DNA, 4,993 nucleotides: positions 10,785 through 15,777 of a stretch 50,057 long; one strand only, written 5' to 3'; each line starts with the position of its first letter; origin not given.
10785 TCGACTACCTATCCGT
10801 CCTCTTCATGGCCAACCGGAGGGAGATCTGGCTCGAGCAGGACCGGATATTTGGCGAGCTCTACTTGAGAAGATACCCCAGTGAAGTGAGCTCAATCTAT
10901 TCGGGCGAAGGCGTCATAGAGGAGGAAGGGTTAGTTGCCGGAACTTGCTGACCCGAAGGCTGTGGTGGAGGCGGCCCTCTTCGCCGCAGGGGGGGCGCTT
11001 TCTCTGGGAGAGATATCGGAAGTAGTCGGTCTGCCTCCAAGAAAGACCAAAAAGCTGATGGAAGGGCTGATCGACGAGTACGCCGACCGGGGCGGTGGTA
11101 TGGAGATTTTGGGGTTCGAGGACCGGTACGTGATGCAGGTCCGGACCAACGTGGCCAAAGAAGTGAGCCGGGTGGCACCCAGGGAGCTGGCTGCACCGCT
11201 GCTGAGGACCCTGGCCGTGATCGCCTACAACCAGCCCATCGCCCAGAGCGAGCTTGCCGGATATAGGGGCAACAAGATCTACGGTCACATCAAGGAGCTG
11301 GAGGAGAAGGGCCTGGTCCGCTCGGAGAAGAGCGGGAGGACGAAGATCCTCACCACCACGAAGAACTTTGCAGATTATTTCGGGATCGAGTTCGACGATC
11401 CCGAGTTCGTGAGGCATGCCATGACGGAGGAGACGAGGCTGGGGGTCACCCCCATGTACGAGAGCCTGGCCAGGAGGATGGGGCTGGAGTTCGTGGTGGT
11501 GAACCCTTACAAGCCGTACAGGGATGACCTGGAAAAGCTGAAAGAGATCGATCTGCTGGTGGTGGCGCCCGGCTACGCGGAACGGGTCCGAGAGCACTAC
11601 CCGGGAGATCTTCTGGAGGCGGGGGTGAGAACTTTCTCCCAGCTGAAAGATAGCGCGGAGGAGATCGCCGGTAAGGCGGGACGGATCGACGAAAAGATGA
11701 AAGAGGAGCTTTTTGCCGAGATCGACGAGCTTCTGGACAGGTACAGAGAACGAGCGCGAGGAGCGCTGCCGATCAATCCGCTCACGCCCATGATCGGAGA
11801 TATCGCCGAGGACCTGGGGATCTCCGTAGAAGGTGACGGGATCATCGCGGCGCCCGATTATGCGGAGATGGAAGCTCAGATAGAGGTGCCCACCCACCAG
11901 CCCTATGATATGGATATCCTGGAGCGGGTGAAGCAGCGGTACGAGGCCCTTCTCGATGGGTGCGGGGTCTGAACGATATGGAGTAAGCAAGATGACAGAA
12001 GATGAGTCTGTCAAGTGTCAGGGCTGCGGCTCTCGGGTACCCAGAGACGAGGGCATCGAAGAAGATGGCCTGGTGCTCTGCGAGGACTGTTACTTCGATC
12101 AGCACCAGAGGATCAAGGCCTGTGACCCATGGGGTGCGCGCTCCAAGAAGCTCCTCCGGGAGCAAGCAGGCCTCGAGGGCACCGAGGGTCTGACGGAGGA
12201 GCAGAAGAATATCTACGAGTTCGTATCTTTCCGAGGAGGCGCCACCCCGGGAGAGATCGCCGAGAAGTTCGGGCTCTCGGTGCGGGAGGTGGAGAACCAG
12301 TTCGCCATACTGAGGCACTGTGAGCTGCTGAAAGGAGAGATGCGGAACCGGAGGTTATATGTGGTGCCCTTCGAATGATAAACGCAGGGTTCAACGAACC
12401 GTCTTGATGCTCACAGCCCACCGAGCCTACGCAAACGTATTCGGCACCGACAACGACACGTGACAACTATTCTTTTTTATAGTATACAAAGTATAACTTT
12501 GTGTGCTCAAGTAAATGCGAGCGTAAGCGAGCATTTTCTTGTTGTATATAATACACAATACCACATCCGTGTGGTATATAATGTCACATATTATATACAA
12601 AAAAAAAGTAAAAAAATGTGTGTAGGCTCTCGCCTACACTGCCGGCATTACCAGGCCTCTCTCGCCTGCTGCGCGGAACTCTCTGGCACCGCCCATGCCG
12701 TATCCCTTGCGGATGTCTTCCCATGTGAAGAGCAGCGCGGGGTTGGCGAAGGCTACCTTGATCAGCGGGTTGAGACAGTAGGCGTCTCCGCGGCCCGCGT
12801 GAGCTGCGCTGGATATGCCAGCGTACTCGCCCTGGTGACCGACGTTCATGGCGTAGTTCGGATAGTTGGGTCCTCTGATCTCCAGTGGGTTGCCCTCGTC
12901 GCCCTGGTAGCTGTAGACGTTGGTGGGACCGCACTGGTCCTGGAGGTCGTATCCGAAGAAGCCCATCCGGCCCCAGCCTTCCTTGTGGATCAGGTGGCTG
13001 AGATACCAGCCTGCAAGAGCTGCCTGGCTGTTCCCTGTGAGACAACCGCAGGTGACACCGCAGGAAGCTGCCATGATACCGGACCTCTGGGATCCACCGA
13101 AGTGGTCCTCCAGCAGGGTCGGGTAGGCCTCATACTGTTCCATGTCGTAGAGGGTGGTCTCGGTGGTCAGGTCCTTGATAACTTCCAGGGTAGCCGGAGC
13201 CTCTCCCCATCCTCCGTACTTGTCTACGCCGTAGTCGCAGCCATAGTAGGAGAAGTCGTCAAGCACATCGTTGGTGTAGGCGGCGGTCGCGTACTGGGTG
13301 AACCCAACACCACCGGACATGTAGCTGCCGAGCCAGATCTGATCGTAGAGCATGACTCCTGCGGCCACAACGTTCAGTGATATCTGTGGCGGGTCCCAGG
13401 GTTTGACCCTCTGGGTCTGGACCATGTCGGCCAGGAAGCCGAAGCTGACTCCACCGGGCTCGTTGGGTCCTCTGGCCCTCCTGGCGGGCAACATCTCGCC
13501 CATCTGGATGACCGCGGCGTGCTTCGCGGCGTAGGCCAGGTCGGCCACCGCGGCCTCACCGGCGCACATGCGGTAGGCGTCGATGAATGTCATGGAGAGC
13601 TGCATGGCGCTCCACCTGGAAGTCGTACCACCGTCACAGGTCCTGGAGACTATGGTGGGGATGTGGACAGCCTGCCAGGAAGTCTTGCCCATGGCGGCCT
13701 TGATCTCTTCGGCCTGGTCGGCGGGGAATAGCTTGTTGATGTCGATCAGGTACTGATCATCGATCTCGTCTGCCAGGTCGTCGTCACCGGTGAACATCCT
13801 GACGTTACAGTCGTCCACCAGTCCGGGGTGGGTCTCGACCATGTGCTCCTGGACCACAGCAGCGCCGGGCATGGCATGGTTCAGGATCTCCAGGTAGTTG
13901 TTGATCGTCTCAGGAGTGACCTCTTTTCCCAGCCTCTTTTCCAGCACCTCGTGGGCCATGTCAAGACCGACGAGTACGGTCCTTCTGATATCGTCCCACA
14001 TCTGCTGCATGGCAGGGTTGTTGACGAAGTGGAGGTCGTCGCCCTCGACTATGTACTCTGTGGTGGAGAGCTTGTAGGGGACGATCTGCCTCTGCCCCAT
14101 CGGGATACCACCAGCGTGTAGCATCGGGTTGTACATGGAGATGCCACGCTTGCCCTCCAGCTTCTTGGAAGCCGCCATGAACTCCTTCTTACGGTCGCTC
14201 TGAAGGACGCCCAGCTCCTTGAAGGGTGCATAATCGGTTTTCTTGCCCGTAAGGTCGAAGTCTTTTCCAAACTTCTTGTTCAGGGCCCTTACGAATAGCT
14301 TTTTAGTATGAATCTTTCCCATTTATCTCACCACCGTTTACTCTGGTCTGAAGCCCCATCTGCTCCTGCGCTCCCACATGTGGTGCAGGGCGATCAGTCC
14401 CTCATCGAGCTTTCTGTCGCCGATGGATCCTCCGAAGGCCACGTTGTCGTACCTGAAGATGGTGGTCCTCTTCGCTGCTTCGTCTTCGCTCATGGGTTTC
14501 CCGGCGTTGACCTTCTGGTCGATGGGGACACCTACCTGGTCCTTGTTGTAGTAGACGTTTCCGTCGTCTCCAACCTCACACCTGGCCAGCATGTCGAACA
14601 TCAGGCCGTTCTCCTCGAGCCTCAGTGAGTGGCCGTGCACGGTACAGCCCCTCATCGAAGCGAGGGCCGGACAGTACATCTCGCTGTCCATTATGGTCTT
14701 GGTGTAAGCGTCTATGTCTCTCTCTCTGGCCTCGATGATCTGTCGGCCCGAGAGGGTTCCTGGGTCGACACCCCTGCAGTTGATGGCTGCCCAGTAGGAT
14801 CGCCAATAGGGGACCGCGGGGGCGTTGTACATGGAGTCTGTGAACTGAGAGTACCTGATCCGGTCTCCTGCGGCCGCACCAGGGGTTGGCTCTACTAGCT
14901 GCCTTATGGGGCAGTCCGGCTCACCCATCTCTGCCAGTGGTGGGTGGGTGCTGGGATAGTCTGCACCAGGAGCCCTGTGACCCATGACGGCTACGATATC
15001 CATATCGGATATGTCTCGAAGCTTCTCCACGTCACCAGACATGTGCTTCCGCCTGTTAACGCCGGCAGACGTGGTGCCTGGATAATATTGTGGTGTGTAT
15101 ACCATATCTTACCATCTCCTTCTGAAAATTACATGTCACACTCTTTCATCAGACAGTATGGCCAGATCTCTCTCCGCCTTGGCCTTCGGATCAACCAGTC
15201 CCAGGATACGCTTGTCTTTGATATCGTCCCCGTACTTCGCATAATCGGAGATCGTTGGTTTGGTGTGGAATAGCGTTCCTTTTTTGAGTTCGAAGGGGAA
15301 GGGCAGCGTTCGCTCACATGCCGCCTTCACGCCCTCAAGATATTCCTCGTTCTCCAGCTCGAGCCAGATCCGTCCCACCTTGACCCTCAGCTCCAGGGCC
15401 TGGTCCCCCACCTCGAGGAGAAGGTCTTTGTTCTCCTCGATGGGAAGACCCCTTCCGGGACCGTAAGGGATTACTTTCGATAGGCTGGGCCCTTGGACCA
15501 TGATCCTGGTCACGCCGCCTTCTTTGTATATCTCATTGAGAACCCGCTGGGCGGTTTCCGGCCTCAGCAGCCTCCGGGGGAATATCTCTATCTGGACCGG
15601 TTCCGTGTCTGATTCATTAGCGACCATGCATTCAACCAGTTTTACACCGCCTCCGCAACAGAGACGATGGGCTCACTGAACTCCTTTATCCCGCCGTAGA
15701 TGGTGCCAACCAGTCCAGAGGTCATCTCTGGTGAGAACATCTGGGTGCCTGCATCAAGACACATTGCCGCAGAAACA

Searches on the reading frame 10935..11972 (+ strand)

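Call 14: search_protein_families(library=pfam, proteins=[window:10935-11972:+], max_evalue=0.001)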
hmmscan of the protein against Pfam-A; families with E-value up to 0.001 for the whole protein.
window:10935-11972:+ (345 aa): 3 families
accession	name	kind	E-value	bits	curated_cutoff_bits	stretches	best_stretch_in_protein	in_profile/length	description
PF04079.22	SMC_ScpB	-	1.4e-36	125.9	27.4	1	10-152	2-152/160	Segregation and condensation complex subunit ScpB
PF12840.13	HTH_20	-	0.00014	22.2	27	0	107-131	27-51/51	Helix-turn-helix domain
PF01978.25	TrmB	-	0.0009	19.5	25.6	0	106-136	30-60/68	Sugar-specific transcriptional regulator TrmB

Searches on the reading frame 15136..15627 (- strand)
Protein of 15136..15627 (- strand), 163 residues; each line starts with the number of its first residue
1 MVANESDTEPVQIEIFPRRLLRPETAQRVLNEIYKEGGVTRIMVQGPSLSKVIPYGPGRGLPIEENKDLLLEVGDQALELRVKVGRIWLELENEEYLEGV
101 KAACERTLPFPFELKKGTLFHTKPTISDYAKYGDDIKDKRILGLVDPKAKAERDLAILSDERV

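Call 15: search_protein_families(library=pfam, proteins=[window:15136-15627:-], max_evalue=0.001)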
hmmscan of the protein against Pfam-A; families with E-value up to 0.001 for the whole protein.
window:15136-15627:- (163 aa): 1 family
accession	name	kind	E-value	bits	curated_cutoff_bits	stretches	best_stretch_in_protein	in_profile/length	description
PF02505.19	MCR_D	-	1.4e-53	181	25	1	12-152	1-140/142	Methyl-coenzyme M reductase operon protein D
